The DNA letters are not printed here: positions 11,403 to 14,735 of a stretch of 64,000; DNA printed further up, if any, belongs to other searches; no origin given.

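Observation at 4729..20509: Hybrid supercluster: O2-dependent box ring-cleavage genes interleaved with an anaerobic-type 4-hydroxybenzoyl-CoA reductase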

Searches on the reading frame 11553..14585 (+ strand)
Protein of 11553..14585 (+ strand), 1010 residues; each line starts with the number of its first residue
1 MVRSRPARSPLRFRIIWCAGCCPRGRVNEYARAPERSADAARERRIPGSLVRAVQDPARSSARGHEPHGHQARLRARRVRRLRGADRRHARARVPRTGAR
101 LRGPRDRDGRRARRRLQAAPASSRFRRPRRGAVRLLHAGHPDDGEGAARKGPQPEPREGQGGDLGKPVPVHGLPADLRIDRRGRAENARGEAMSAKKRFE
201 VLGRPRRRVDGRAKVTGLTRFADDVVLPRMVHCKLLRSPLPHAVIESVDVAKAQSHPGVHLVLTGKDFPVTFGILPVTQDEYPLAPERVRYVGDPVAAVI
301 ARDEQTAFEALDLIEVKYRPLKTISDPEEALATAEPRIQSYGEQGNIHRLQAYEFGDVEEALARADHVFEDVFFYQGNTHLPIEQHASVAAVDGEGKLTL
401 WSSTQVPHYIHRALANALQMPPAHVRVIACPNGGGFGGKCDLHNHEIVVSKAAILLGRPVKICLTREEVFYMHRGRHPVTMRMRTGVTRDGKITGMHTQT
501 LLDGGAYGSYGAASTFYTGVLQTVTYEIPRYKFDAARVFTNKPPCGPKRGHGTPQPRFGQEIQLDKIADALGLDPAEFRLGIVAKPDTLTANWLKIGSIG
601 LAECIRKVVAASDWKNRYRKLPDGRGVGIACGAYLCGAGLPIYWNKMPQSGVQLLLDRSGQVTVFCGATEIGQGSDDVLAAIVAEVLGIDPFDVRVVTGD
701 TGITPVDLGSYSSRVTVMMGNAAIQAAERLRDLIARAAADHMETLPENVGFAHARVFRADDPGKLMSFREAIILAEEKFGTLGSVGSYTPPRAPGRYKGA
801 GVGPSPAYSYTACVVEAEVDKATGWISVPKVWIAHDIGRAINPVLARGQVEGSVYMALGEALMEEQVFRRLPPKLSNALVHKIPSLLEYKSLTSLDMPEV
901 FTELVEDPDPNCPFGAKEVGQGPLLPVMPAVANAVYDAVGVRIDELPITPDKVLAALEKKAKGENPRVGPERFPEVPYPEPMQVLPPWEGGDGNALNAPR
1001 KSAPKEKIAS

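Call 5: search_protein_families(library=ncbifam, proteins=[window:11553-14585:+], max_evalue=0.00001)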
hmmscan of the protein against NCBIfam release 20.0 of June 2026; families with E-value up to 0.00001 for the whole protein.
window:11553-14585:+ (1010 aa): 13 families
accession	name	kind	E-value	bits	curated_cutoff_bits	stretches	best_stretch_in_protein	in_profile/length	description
TIGR03194.1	4hydrxCoA_A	equivalog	2.4e-238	793.4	994.55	1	208-957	3-746/746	4-hydroxybenzoyl-CoA reductase subunit alpha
NF043082.1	XdhA_XDHase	equivalog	2.1e-159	532.1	780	1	203-960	2-755/758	xanthine dehydrogenase subunit XdhA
NF007426.0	PRK09970.1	equivalog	1.2e-154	516.3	916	1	200-959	4-757/761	xanthine dehydrogenase molybdenum-binding subunit XdhA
TIGR03196.1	pucD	equivalog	1.4e-121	407.3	783.65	1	202-953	3-754/763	xanthine dehydrogenase subunit D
NF041018.1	glyceraldDH_alpha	equivalog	8.7e-112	374.9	790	1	202-953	3-740/741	glyceraldehyde dehydrogenase subunit alpha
TIGR03311.1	Se_dep_XDH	equivalog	2.9e-102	343.3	830.45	2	191-738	150-682/848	selenium-dependent xanthine dehydrogenase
NF040766.1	CODH_aero_grp5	exception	3.3e-98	329.8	950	2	201-775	4-594/785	aerobic carbon-monoxide dehydrogenase large subunit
NF045668.1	pterin_aldehy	equivalog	1.2e-89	301.6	1100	1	196-958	169-905/905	molybdopterin-dependent aldehyde oxidoreductase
NF041671.1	peri_hyde_PaoC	equivalog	4.6e-84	283.2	1180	1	197-959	13-733/735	aldehyde oxidoreductase molybdenum-binding subunit PaoC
TIGR03313.1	Se_sel_red_Mo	hypoth_equivalog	9.7e-84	281.7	1101.9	2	354-959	360-951/951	molybdopterin-dependent oxidoreductase Mo/Fe-S-binding subunit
TIGR02965.1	xanthine_xdhB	equivalog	1.3e-82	278.2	849.5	1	211-958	10-755/758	xanthine dehydrogenase molybdopterin binding subunit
TIGR02416.1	CO_dehy_Mo_lg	equivalog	2.8e-82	277.1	991.15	1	216-953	7-767/770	aerobic carbon-monoxide dehydrogenase large subunit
TIGR02969.1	mam_aldehyde_ox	subfamily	1.6e-38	131.9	1912.3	1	200-728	574-1096/1330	aldehyde oxidase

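Call 11: find_homologous_proteins(query=window:12129-14585:+, max_evalue=1e-50)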
Query window:12129-14585:+ (818 aa): 8000 proteins with E <= 1e-50 among 8000 candidates; the best 120 are listed.
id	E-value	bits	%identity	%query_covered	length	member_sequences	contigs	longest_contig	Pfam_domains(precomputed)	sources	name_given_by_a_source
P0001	0.0e+0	1882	100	100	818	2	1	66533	PF02738.24,PF20256.4,PF01315.28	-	-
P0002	0.0e+0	1803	94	100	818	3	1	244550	PF02738.24,PF20256.4,PF01315.28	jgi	jgi:4-hydroxybenzoyl-CoA reductase subunit alpha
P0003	0.0e+0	1802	94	100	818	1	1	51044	PF02738.24,PF20256.4,PF01315.28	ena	-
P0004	0.0e+0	1792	94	100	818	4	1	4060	PF02738.24,PF20256.4,PF01315.28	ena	-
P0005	0.0e+0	1791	93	100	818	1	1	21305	PF02738.24,PF20256.4,PF01315.28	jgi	jgi:4-hydroxybenzoyl-CoA reductase alpha subunit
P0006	0.0e+0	1790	94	100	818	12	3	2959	PF02738.24,PF20256.4,PF01315.28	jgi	jgi:4-hydroxybenzoyl-CoA reductase alpha subunit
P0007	0.0e+0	1787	93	100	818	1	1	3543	PF02738.24,PF20256.4,PF01315.28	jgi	jgi:4-hydroxybenzoyl-CoA reductase alpha subunit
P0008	0.0e+0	1785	93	100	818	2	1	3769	PF02738.24,PF20256.4,PF01315.28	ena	-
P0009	0.0e+0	1785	93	100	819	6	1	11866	PF02738.24,PF20256.4,PF01315.28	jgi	jgi:4-hydroxybenzoyl-CoA reductase alpha subunit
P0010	0.0e+0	1785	94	100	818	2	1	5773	PF02738.24,PF20256.4,PF01315.28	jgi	jgi:4-hydroxybenzoyl-CoA reductase subunit alpha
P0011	0.0e+0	1784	93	100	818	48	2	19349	PF02738.24,PF20256.4,PF01315.28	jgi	jgi:4-hydroxybenzoyl-CoA reductase subunit alpha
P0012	0.0e+0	1781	93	100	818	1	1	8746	PF02738.24,PF20256.4,PF01315.28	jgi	jgi:4-hydroxybenzoyl-CoA reductase subunit alpha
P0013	0.0e+0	1781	93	100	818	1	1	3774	PF02738.24,PF20256.4,PF01315.28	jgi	-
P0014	0.0e+0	1780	93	100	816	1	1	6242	PF02738.24,PF20256.4,PF01315.28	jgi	jgi:4-hydroxybenzoyl-CoA reductase alpha subunit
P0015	0.0e+0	1778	93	100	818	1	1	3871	PF02738.24,PF20256.4,PF01315.28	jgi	jgi:4-hydroxybenzoyl-CoA reductase alpha subunit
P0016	0.0e+0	1758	92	100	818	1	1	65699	PF02738.24,PF20256.4,PF01315.28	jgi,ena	-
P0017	0.0e+0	1745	90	100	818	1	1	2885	PF02738.24,PF20256.4,PF01315.28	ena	-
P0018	0.0e+0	1744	91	100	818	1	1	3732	PF02738.24,PF20256.4,PF01315.28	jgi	jgi:4-hydroxybenzoyl-CoA reductase subunit alpha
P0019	0.0e+0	1744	91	100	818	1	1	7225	PF02738.24,PF20256.4,PF01315.28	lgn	-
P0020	0.0e+0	1744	90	100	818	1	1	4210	PF02738.24,PF20256.4,PF01315.28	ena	-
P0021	0.0e+0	1742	90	100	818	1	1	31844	PF02738.24,PF20256.4,PF01315.28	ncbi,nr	ncbi:MAG: aldehyde oxidase [Betaproteobacteria bacterium]|nr:MAG: aldehyde oxidase [Betaproteobacter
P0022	0.0e+0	1741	90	100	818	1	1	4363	PF02738.24,PF20256.4,PF01315.28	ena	-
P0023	0.0e+0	1741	90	100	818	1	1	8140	PF02738.24,PF20256.4,PF01315.28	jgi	jgi:4-hydroxybenzoyl-CoA reductase subunit alpha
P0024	0.0e+0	1741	90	100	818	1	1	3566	PF02738.24,PF20256.4,PF01315.28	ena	-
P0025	0.0e+0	1739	91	100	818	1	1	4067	PF02738.24,PF20256.4,PF01315.28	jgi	-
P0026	0.0e+0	1738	90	100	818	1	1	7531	PF02738.24,PF20256.4,PF01315.28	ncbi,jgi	jgi:4-hydroxybenzoyl-CoA reductase subunit alpha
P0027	0.0e+0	1738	91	99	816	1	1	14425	PF02738.24,PF20256.4,PF01315.28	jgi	jgi:4-hydroxybenzoyl-CoA reductase subunit alpha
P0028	0.0e+0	1737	90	100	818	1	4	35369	PF02738.24,PF20256.4,PF01315.28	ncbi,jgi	jgi:4-hydroxybenzoyl-CoA reductase subunit alpha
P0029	0.0e+0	1737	90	100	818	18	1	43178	PF02738.24,PF20256.4,PF01315.28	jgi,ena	jgi:4-hydroxybenzoyl-CoA reductase alpha subunit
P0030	0.0e+0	1737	90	100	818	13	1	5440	PF02738.24,PF20256.4,PF01315.28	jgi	-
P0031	0.0e+0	1737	90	100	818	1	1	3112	PF02738.24,PF20256.4,PF01315.28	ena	-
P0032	0.0e+0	1736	90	99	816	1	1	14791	PF02738.24,PF20256.4,PF01315.28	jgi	jgi:4-hydroxybenzoyl-CoA reductase alpha subunit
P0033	0.0e+0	1736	91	99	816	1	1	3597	PF02738.24,PF20256.4,PF01315.28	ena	-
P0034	0.0e+0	1736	91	100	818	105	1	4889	PF02738.24,PF20256.4,PF01315.28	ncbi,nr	ncbi:MAG TPA: molybdopterin cofactor-binding domain-containing protein [Burkholderiales bacterium]|n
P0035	0.0e+0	1736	90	100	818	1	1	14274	PF02738.24,PF20256.4,PF01315.28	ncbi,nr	ncbi:MAG: aldehyde oxidase [Betaproteobacteria bacterium]|nr:MAG: aldehyde oxidase [Betaproteobacter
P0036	0.0e+0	1735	91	99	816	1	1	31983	PF02738.24,PF20256.4,PF01315.28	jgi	jgi:4-hydroxybenzoyl-CoA reductase subunit alpha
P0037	0.0e+0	1735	90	100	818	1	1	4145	PF02738.24,PF20256.4,PF01315.28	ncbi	-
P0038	0.0e+0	1734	90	100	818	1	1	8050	PF02738.24,PF20256.4,PF01315.28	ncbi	-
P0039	0.0e+0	1733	91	99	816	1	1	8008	PF02738.24,PF20256.4,PF01315.28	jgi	jgi:4-hydroxybenzoyl-CoA reductase alpha subunit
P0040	0.0e+0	1733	89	100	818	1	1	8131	PF02738.24,PF20256.4,PF01315.28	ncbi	-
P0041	0.0e+0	1732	91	100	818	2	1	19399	PF02738.24,PF20256.4,PF01315.28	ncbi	-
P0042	0.0e+0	1730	90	99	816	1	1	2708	PF02738.24,PF20256.4,PF01315.28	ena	-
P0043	0.0e+0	1730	91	99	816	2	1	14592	PF02738.24,PF20256.4,PF01315.28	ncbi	-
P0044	0.0e+0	1729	90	100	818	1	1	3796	PF02738.24,PF20256.4,PF01315.28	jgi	jgi:4-hydroxybenzoyl-CoA reductase subunit alpha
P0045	0.0e+0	1729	90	99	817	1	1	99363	PF02738.24,PF20256.4,PF01315.28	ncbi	-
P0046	0.0e+0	1726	90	99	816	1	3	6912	PF02738.24,PF20256.4,PF01315.28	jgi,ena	-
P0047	0.0e+0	1722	90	99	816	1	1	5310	PF02738.24,PF20256.4,PF01315.28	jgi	-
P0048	0.0e+0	1722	90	99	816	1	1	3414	PF02738.24,PF20256.4,PF01315.28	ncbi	-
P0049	0.0e+0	1716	90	99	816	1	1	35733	PF02738.24,PF20256.4,PF01315.28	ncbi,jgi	-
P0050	0.0e+0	1716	90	99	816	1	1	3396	PF02738.24,PF20256.4,PF01315.28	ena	-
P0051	0.0e+0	1715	90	99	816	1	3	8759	PF02738.24,PF20256.4,PF01315.28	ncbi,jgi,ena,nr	ncbi:MAG TPA: molybdopterin cofactor-binding domain-containing protein [Burkholderiales bacterium]|n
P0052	0.0e+0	1714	90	99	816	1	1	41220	PF02738.24,PF20256.4,PF01315.28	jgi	-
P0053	0.0e+0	1714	90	99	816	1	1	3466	PF02738.24,PF20256.4,PF01315.28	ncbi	-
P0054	0.0e+0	1707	89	100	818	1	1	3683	PF02738.24,PF20256.4,PF01315.28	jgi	-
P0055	0.0e+0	1707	89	100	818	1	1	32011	PF02738.24,PF20256.4,PF01315.28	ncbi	-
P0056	0.0e+0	1706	89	100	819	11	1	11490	PF02738.24,PF20256.4,PF01315.28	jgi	jgi:4-hydroxybenzoyl-CoA reductase alpha subunit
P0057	0.0e+0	1706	89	100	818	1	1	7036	PF02738.24,PF20256.4,PF01315.28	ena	-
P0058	0.0e+0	1700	88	100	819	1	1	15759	PF02738.24,PF20256.4,PF01315.28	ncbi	ncbi:MAG TPA: molybdopterin cofactor-binding domain-containing protein [Burkholderiales bacterium]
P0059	0.0e+0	1700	89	100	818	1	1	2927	PF02738.24,PF20256.4,PF01315.28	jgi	-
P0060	0.0e+0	1698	88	100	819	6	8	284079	PF02738.24,PF20256.4,PF01315.28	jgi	jgi:4-hydroxybenzoyl-CoA reductase subunit alpha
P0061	0.0e+0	1689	88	100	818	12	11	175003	PF02738.24,PF20256.4,PF01315.28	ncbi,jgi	ncbi:MAG TPA: xanthine dehydrogenase family protein molybdopterin-binding subunit [Burkholderiales b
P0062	0.0e+0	1685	87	100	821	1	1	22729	PF02738.24,PF20256.4,PF01315.28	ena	-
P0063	0.0e+0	1684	87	100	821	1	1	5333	PF02738.24,PF20256.4,PF01315.28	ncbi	-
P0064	0.0e+0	1682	87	99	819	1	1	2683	PF02738.24,PF20256.4,PF01315.28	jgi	jgi:4-hydroxybenzoyl-CoA reductase subunit alpha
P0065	0.0e+0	1680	87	100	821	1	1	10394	PF02738.24,PF20256.4,PF01315.28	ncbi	-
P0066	0.0e+0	1675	88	100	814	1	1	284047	PF02738.24,PF20256.4,PF01315.28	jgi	jgi:4-hydroxybenzoyl-CoA reductase alpha subunit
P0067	0.0e+0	1675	88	99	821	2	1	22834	PF02738.24,PF20256.4,PF01315.28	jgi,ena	-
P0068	0.0e+0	1672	87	100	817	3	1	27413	PF02738.24,PF20256.4,PF01315.28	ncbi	ncbi:MAG: molybdopterin cofactor-binding domain-containing protein [Burkholderiales bacterium]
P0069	0.0e+0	1636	88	98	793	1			PF02738.24,PF20256.4,PF01315.28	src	-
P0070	0.0e+0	1612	84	99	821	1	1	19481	PF02738.24,PF20256.4,PF01315.28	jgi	jgi:4-hydroxybenzoyl-CoA reductase alpha subunit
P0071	0.0e+0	1605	84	99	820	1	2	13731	PF02738.24,PF20256.4,PF01315.28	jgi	jgi:4-hydroxybenzoyl-CoA reductase subunit alpha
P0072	0.0e+0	1604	85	97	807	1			PF02738.24,PF20256.4,PF01315.28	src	-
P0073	0.0e+0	1601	83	100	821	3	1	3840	PF02738.24,PF20256.4,PF01315.28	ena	-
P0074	0.0e+0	1601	85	98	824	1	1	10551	PF02738.24,PF20256.4,PF01315.28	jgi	jgi:4-hydroxybenzoyl-CoA reductase alpha subunit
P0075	0.0e+0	1600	83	100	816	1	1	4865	PF02738.24,PF20256.4,PF01315.28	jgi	jgi:4-hydroxybenzoyl-CoA reductase alpha subunit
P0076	0.0e+0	1600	84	98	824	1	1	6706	PF02738.24,PF20256.4,PF01315.28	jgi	jgi:4-hydroxybenzoyl-CoA reductase alpha subunit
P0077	0.0e+0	1599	84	99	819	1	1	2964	PF02738.24,PF20256.4,PF01315.28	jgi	jgi:4-hydroxybenzoyl-CoA reductase alpha subunit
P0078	0.0e+0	1599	84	99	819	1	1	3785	PF02738.24,PF20256.4,PF01315.28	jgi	jgi:4-hydroxybenzoyl-CoA reductase alpha subunit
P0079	0.0e+0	1599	83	100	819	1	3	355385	PF02738.24,PF20256.4,PF01315.28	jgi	jgi:4-hydroxybenzoyl-CoA reductase alpha subunit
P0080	0.0e+0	1599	84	99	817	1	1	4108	PF02738.24,PF20256.4,PF01315.28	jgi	-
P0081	0.0e+0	1598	85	99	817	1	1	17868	PF02738.24,PF20256.4,PF01315.28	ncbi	-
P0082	0.0e+0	1596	83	99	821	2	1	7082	PF02738.24,PF20256.4,PF01315.28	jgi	-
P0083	0.0e+0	1595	84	98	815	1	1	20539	PF02738.24,PF20256.4,PF01315.28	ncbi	-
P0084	0.0e+0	1595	84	98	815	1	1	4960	PF02738.24,PF20256.4,PF01315.28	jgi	jgi:4-hydroxybenzoyl-CoA reductase alpha subunit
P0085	0.0e+0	1595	84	99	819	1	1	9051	PF02738.24,PF20256.4,PF01315.28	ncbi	-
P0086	0.0e+0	1595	84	98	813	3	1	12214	PF02738.24,PF20256.4,PF01315.28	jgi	jgi:4-hydroxybenzoyl-CoA reductase alpha subunit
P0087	0.0e+0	1595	85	99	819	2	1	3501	PF02738.24,PF20256.4,PF01315.28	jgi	jgi:4-hydroxybenzoyl-CoA reductase alpha subunit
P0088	0.0e+0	1593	85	99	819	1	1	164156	PF02738.24,PF20256.4,PF01315.28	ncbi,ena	-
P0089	0.0e+0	1592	83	100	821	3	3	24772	PF02738.24,PF20256.4,PF01315.28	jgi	-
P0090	0.0e+0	1591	84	98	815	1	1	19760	PF02738.24,PF20256.4,PF01315.28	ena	-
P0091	0.0e+0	1591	84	98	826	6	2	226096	PF02738.24,PF20256.4,PF01315.28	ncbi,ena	-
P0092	0.0e+0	1591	84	99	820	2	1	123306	PF02738.24,PF20256.4,PF01315.28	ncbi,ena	-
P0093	0.0e+0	1590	84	99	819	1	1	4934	PF02738.24,PF20256.4,PF01315.28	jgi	-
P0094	0.0e+0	1590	84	99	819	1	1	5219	PF02738.24,PF20256.4,PF01315.28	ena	-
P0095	0.0e+0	1590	85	98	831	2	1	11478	PF02738.24,PF20256.4,PF01315.28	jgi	jgi:4-hydroxybenzoyl-CoA reductase alpha subunit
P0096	0.0e+0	1590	84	98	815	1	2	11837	PF02738.24,PF20256.4,PF01315.28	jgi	-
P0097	0.0e+0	1589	84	99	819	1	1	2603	PF02738.24,PF20256.4,PF01315.28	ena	-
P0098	0.0e+0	1589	84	99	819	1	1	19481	PF02738.24,PF20256.4,PF01315.28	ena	-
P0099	0.0e+0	1589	84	98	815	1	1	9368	PF02738.24,PF20256.4,PF01315.28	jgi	jgi:4-hydroxybenzoyl-CoA reductase alpha subunit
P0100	0.0e+0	1589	84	99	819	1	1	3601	PF02738.24,PF20256.4,PF01315.28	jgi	-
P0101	0.0e+0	1589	84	98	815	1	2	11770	PF02738.24,PF20256.4,PF01315.28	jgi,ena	-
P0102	0.0e+0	1589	83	99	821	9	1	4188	PF02738.24,PF20256.4,PF01315.28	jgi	jgi:4-hydroxybenzoyl-CoA reductase subunit alpha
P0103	0.0e+0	1588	83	99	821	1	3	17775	PF02738.24,PF20256.4,PF01315.28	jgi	jgi:4-hydroxybenzoyl-CoA reductase subunit alpha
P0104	0.0e+0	1588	84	98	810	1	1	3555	PF02738.24,PF20256.4,PF01315.28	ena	-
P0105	0.0e+0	1588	84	99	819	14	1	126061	PF02738.24,PF20256.4,PF01315.28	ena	-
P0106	0.0e+0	1587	83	98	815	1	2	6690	PF02738.24,PF20256.4,PF01315.28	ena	-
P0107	0.0e+0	1587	84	99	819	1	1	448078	PF02738.24,PF20256.4,PF01315.28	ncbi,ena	-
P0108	0.0e+0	1587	84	99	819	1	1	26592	PF02738.24,PF20256.4,PF01315.28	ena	-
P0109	0.0e+0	1586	83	98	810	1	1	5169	PF02738.24,PF20256.4,PF01315.28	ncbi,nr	ncbi:MAG TPA: molybdopterin cofactor-binding domain-containing protein, partial [Burkholderiales bac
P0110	0.0e+0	1586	84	98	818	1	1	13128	PF02738.24,PF20256.4,PF01315.28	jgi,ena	-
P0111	0.0e+0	1585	84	99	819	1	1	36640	PF02738.24,PF20256.4,PF01315.28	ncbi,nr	ncbi:MAG TPA: molybdopterin cofactor-binding domain-containing protein [Burkholderiales bacterium]|n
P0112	0.0e+0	1585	83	99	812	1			PF02738.24,PF20256.4,PF01315.28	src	-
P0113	0.0e+0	1585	84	99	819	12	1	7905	PF02738.24,PF20256.4,PF01315.28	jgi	-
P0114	0.0e+0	1585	84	98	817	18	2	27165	PF02738.24,PF20256.4,PF01315.28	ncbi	-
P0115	0.0e+0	1584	83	100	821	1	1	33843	PF02738.24,PF20256.4,PF01315.28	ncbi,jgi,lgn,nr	ncbi:MAG: xanthine dehydrogenase family protein molybdopterin-binding subunit [Betaproteobacteria ba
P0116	0.0e+0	1584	83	98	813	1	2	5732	PF02738.24,PF20256.4,PF01315.28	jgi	jgi:4-hydroxybenzoyl-CoA reductase subunit alpha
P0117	0.0e+0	1584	84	99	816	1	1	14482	PF02738.24,PF20256.4,PF01315.28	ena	-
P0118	0.0e+0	1584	84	99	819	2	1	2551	PF02738.24,PF20256.4,PF01315.28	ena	-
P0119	0.0e+0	1582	83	98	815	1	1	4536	PF02738.24,PF20256.4,PF01315.28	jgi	-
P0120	0.0e+0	1580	83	99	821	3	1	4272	PF02738.24,PF20256.4,PF01315.28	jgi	jgi:4-hydroxybenzoyl-CoA reductase subunit alpha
